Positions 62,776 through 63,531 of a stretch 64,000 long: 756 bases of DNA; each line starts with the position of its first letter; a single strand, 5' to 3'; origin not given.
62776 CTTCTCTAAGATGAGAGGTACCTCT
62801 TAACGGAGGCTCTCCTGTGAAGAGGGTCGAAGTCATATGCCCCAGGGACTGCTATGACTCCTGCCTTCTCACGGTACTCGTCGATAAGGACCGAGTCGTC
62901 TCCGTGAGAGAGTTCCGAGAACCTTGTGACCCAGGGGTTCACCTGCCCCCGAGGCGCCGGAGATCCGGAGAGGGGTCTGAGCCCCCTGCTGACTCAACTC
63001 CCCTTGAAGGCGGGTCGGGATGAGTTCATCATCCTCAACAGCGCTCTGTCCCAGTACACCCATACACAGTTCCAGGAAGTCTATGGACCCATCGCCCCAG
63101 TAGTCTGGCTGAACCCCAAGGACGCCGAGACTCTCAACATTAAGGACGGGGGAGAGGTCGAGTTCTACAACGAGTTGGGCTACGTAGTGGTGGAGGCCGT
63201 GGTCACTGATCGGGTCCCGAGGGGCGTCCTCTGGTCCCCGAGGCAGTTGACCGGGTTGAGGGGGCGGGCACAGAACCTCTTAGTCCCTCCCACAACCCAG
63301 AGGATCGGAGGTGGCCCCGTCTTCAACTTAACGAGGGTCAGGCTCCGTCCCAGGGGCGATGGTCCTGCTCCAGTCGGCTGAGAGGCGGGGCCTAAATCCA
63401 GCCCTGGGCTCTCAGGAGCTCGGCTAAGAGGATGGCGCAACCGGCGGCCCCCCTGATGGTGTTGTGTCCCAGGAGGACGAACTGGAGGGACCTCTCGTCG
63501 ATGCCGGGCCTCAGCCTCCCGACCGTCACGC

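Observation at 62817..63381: Decayed Mo/W-bisPGD oxidoreductase gene: N-terminal cluster-binding start joined to the C-terminal pterin-binding domain, with an internal frameshift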

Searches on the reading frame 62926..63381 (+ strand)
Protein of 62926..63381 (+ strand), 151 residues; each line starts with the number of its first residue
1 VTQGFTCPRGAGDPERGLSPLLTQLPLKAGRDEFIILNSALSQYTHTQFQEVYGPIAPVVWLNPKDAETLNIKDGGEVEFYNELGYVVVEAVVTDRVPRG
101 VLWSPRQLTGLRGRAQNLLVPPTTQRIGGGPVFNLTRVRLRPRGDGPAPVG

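Call 4: search_protein_families(library=ncbifam, proteins=[window:62926-63381:+], max_evalue=1)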
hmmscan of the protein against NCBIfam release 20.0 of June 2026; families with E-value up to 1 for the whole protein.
window:62926-63381:+ (151 aa): 17 families
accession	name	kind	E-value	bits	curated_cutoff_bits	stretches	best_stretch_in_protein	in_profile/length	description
NF042908.1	FMD_DH_FwdD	exception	1.4e-07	31.7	175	1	51-126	24-94/129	tungsten-dependent formylmethanofuran dehydrogenase subunit FwdD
TIGR01580.1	narG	equivalog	1.4e-07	29.5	1084.15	1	57-142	1115-1195/1235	nitrate reductase subunit alpha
TIGR02166.1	dmsA_ynfE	subfamily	2.7e-07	29.1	777.7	1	58-102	702-746/794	DMSO/selenate family reductase complex A subunit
TIGR02164.1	torA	equivalog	1.7e-06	26.5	1465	1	60-102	711-753/824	trimethylamine-N-oxide reductase TorA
NF011682.0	PRK15102.1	equivalog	7e-06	24.4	909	1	60-102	715-757/829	trimethylamine-N-oxide reductase TorA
TIGR00509.1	bisC_fam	subfamily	1.3e-05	23.7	1017.55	1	59-102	658-701/772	molybdopterin guanine dinucleotide-containing S/N-oxide reductase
NF041885.1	selenate_YnfE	exception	1.7e-05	22.8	1675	1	59-101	712-754/805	selenate/tellurate reductase subunit YnfE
NF041884.1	selenate_YnfF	exception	3.4e-05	21.9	1650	1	59-102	705-748/798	selenate/tellurate reductase subunit YnfF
TIGR01591.1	Fdh-alpha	equivalog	0.00011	20.5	666.25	1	58-139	593-671/672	formate dehydrogenase subunit alpha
TIGR03479.1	DMSO_red_II_alp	subfamily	0.00011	20.4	984.75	1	58-101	811-854/913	molybdopterin-dependent oxidoreductase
TIGR02693.1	arsenite_ox_L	equivalog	0.00016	19.8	359.05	1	46-103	714-770/806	arsenate reductase (azurin) large subunit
NF011566.1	PRK14990.1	exception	0.00025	19.2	1600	1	59-102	723-766/814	dimethylsulfoxide reductase subunit A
NF012032.0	PRK15488.1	equivalog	0.0036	15.3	694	1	59-97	667-705/759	thiosulfate reductase PhsA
NF005895.0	PRK07860.1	equivalog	0.03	12.3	802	1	57-112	730-784/811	NADH-quinone oxidoreductase subunit G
NF042978.1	EthbenzDh_ebdA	equivalog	0.12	10.1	2000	1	57-87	872-902/977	ethylbenzene dehydrogenase subunit alpha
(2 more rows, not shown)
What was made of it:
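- On FwdD (NCBIfam NF042908): 31.7 bits against a cut-off of 175 (call 4).
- The best NCBIfam hit of ORF B is FwdD (call 4).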

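Call 5: search_protein_families(library=pfam, proteins=[window:62926-63381:+], max_evalue=1)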
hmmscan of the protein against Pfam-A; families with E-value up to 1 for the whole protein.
window:62926-63381:+ (151 aa): 1 family
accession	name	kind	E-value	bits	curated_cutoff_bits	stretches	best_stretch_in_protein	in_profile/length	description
PF01568.27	Molydop_binding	-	1.2e-17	64.4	26.8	1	46-135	17-108/110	Molydopterin dinucleotide binding domain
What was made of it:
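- On Mo/W-bisPGD oxidoreductase (functional member): 64.4 bits against a cut-off of 26.8 (call 5).
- Checked: ORF B (62926-63381, 151 aa) matches Molydop_binding at 64.4 bits, E 1.2e-17 (call 5).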

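Call 9: find_encoding_contigs(protein=window:62926-63381:+, flank=10000, max_places=6)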
Protein window:62926-63381:+ (151 aa): 3 contigs read that carry it; 3 places shown.
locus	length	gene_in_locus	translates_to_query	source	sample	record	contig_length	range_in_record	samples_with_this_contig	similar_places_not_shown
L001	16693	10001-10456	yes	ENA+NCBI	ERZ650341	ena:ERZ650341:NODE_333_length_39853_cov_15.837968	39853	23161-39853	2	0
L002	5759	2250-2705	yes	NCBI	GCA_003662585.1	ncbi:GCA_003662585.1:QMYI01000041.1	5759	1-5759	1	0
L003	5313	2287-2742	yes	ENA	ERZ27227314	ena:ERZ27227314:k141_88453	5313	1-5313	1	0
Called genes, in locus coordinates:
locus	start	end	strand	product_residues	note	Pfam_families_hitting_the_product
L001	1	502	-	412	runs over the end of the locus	PF01306:LacY_symp (faint), PF07690:MFS_1, PF05977:MFS_3, PF07690:MFS_1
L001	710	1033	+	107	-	PF03297:Ribosomal_S25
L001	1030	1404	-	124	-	PF04126:Cyclophil_like, PF18050:Cyclophil_like2 (weak)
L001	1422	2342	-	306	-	PF02655:ATP-grasp_3, PF08443:RimK, PF02955:GSH-S_ATP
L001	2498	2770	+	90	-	PF01247:Ribosomal_L35Ae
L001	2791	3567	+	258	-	PF02754:CCG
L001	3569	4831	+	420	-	PF02589:LUD_dom, PF13187:Fer4_9 (faint), PF13237:Fer4_10 (faint), PF13534:Fer4_17, PF13183:Fer4_8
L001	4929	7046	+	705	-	PF01751:Toprim, PF01131:Topoisom_bac, PF01396:Zn_ribbon_Top1 (faint)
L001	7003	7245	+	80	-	-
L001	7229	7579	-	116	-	-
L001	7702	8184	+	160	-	PF00293:NUDIX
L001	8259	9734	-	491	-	PF23545:Zn_ribbon_HMPTM, PF04055:Radical_SAM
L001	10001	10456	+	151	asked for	PF01568:Molydop_binding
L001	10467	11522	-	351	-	PF01118:Semialdhyde_dh, PF02774:Semialdhyde_dhC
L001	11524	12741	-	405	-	PF00696:AA_kinase, PF13840:ACT_7 (faint)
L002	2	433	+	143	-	PF00293:NUDIX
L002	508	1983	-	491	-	PF23545:Zn_ribbon_HMPTM, PF04055:Radical_SAM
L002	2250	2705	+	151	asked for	PF01568:Molydop_binding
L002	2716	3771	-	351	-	PF01118:Semialdhyde_dh, PF02774:Semialdhyde_dhC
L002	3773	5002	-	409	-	PF00696:AA_kinase, PF13840:ACT_7 (faint)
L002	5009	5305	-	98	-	PF27030:AbpE_bact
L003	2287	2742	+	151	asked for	PF01568:Molydop_binding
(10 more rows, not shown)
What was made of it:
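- On FwdD (NCBIfam NF042908): The neighbours are a radical SAM gene and asd (call 9).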

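Call 41: search_protein_representatives(protein=window:62926-63381:+)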
Query: 151 residues. Proteins with E-value up to 0.001 (for the whole library): 129; up to 1e-10: 52; up to 1e-30: 8. The best 129 are listed.
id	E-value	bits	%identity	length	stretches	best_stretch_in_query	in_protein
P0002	2.9e-67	241.9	93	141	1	27-144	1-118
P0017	8.8e-43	162.3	59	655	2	14-141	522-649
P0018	1.1e-35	139.3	53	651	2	16-141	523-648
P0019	9.3e-35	136.2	51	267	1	11-144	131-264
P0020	2.1e-34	135.1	53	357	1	16-143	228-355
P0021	2.9e-34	134.6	50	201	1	15-141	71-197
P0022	2.2e-32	128.5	50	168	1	29-141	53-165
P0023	2.9e-31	124.8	48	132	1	18-142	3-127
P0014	3.3e-30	121.4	46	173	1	15-141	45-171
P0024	6.4e-30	120.5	49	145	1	15-140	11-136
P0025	3.0e-29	118.3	47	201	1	15-141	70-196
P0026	3.5e-29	118.1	49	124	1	33-142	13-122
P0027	1.6e-28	115.9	49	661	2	17-141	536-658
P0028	7.8e-28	113.7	51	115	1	31-141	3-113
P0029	1.1e-27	113.2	45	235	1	17-142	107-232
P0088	3.4e-06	43.4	76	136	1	14-47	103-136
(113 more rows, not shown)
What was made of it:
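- In a search of 1.84 billion representatives, complete hits are 639-680 aa. Among the stronger hits the short ones nearly all match up to their own C-terminus, as N-truncated fragments would (call 41).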

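Call 43: find_encoding_contigs(protein=P0088, flank=10000)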
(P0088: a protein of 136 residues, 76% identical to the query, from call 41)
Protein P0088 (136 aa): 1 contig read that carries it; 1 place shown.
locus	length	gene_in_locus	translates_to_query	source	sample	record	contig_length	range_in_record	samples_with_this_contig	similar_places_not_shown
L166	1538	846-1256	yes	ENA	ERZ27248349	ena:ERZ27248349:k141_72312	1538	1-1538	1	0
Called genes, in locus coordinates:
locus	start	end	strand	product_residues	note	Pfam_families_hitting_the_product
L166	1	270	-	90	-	?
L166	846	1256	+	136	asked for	-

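Call 50: list_cluster_members(proteins=[L002:508-1983:-, L002:2716-3771:-, P0001])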
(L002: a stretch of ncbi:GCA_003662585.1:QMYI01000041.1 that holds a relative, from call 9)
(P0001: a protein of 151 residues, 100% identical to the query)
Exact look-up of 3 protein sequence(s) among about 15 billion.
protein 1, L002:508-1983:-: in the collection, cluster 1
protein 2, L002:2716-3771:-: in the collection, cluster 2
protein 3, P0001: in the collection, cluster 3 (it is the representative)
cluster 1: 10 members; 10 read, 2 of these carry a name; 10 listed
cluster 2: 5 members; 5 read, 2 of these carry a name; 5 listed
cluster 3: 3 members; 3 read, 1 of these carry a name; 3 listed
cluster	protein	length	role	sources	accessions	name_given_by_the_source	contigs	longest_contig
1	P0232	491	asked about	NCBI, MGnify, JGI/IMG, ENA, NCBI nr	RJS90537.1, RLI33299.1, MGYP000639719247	radical SAM protein [Candidatus Bathyarchaeota archaeon] | FL=1 | MAG: radical SAM protein [Candidatus Bathyarchaeota archaeon]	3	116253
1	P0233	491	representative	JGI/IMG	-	-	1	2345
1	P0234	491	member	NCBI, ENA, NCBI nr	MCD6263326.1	radical SAM protein [Candidatus Bathyarchaeota archaeon]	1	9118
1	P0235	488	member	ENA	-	-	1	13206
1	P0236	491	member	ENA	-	-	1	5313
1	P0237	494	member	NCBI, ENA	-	-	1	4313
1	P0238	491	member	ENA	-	-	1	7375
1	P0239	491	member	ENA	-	-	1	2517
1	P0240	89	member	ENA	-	-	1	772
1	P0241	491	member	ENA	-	-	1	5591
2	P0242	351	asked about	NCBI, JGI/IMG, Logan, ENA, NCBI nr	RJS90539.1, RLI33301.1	aspartate-semialdehyde dehydrogenase [Candidatus Bathyarchaeota archaeon] | MAG: aspartate-semialdehyde dehydrogenase [Candidatus Bathyarchaeota archaeon]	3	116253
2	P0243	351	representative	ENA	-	-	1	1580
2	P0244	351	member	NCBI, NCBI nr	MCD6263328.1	aspartate-semialdehyde dehydrogenase [Candidatus Bathyarchaeota archaeon]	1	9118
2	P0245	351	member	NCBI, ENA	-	-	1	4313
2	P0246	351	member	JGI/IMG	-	-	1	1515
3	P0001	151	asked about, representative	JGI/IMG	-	-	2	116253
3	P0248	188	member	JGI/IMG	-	-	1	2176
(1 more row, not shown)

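Call 52: find_encoding_contigs(protein=P0248, flank=10000)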
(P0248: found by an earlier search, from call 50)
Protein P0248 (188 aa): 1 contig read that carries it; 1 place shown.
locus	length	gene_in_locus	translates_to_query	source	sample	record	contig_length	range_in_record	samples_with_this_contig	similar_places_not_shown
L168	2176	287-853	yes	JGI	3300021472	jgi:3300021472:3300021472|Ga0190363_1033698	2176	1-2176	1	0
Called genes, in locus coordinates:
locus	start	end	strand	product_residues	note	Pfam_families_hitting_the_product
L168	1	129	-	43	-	?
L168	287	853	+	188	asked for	PF04879:Molybdop_Fe4S4, PF01568:Molydop_binding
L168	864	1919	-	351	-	PF01118:Semialdhyde_dh, PF02774:Semialdhyde_dhC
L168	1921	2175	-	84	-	?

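Call 53: find_encoding_contigs(protein=P0235, flank=10000)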
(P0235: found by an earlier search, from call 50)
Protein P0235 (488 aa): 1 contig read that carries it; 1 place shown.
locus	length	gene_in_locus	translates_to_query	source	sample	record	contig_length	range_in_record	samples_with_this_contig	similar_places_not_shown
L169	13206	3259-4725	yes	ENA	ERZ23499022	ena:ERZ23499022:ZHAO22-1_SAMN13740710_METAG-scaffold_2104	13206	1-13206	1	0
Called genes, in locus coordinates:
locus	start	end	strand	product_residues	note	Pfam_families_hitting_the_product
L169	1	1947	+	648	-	?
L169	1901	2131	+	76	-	-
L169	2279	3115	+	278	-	PF00753:Lactamase_B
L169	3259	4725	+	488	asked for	PF23545:Zn_ribbon_HMPTM, PF04055:Radical_SAM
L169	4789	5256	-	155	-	PF00293:NUDIX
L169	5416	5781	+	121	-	-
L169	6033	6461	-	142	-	PF00164:Ribosom_S12_S23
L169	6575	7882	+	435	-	PF00083:Sugar_tr (faint), PF01306:LacY_symp (faint), PF07690:MFS_1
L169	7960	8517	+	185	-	PF03551:PadR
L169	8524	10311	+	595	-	PF00664:ABC_membrane, PF00005:ABC_tran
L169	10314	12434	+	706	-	PF00664:ABC_membrane, PF00005:ABC_tran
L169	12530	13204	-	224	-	?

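Call 56: find_encoding_contigs(protein=P0234, flank=10000)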
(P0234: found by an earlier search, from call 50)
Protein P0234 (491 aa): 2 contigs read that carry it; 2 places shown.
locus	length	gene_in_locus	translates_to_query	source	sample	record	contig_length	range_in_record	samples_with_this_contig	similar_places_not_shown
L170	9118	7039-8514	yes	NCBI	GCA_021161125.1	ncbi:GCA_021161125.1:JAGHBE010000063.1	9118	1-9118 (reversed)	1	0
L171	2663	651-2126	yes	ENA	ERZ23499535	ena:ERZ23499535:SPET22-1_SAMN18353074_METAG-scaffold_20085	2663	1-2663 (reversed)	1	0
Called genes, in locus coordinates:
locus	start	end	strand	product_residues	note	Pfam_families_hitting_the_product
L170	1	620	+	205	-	PF00180:Iso_dh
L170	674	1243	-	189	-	PF12844:HTH_19, PF01381:HTH_3, PF13560:HTH_31, PF00571:CBS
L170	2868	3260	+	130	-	PF09383:NIL, PF00037:Fer4 (weak), PF12837:Fer4_6 (weak), PF13237:Fer4_10, PF14697:Fer4_21, PF12838:Fer4_7, PF13187:Fer4_9 (weak), PF12837:Fer4_6 (weak), +5 more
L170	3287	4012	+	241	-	PF27030:AbpE_bact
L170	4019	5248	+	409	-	PF00696:AA_kinase, PF13840:ACT_7 (faint)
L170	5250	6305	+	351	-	PF01118:Semialdhyde_dh, PF02774:Semialdhyde_dhC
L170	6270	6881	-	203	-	PF01568:Molydop_binding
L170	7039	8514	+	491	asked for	PF23545:Zn_ribbon_HMPTM, PF04055:Radical_SAM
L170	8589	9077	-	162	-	PF00293:NUDIX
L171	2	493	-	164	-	?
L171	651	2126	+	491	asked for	PF23545:Zn_ribbon_HMPTM, PF04055:Radical_SAM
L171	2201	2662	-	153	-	?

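Call 57: find_encoding_contigs(protein=P0238, flank=10000)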
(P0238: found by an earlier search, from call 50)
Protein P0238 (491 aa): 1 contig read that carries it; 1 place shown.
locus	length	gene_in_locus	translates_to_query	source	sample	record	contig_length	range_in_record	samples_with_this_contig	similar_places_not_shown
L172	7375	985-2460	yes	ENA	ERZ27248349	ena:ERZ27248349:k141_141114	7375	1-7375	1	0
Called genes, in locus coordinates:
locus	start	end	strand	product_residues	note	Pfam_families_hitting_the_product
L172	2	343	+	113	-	?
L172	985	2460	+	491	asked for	PF23545:Zn_ribbon_HMPTM, PF04055:Radical_SAM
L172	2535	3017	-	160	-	PF00293:NUDIX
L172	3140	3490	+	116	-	-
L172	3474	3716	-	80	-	-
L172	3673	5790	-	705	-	PF01751:Toprim, PF01131:Topoisom_bac, PF01396:Zn_ribbon_Top1 (faint)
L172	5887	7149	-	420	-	PF02589:LUD_dom, PF13187:Fer4_9 (faint), PF13237:Fer4_10 (faint), PF13534:Fer4_17, PF13183:Fer4_8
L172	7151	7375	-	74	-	?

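Call 67: find_encoding_contigs(protein=P0241, flank=10000)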
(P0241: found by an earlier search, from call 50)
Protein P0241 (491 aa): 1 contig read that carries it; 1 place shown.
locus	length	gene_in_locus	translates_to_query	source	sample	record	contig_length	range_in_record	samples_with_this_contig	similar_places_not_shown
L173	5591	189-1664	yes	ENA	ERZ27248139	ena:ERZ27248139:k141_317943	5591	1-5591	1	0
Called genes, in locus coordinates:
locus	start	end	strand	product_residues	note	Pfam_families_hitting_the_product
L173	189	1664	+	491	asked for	PF23545:Zn_ribbon_HMPTM, PF04055:Radical_SAM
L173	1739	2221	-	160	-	PF00293:NUDIX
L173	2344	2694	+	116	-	-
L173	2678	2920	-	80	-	-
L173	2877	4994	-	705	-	PF01751:Toprim, PF01131:Topoisom_bac, PF01396:Zn_ribbon_Top1 (faint)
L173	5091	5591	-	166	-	?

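Call 68: find_encoding_contigs(protein=P0239, flank=10000)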
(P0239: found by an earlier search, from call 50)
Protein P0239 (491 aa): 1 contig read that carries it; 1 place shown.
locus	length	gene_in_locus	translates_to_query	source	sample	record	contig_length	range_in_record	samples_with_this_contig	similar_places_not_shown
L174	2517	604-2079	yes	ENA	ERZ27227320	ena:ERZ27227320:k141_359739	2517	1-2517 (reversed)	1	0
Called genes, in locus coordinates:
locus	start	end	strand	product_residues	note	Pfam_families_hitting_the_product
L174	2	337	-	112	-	?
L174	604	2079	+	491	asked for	PF23545:Zn_ribbon_HMPTM, PF04055:Radical_SAM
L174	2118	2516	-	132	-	?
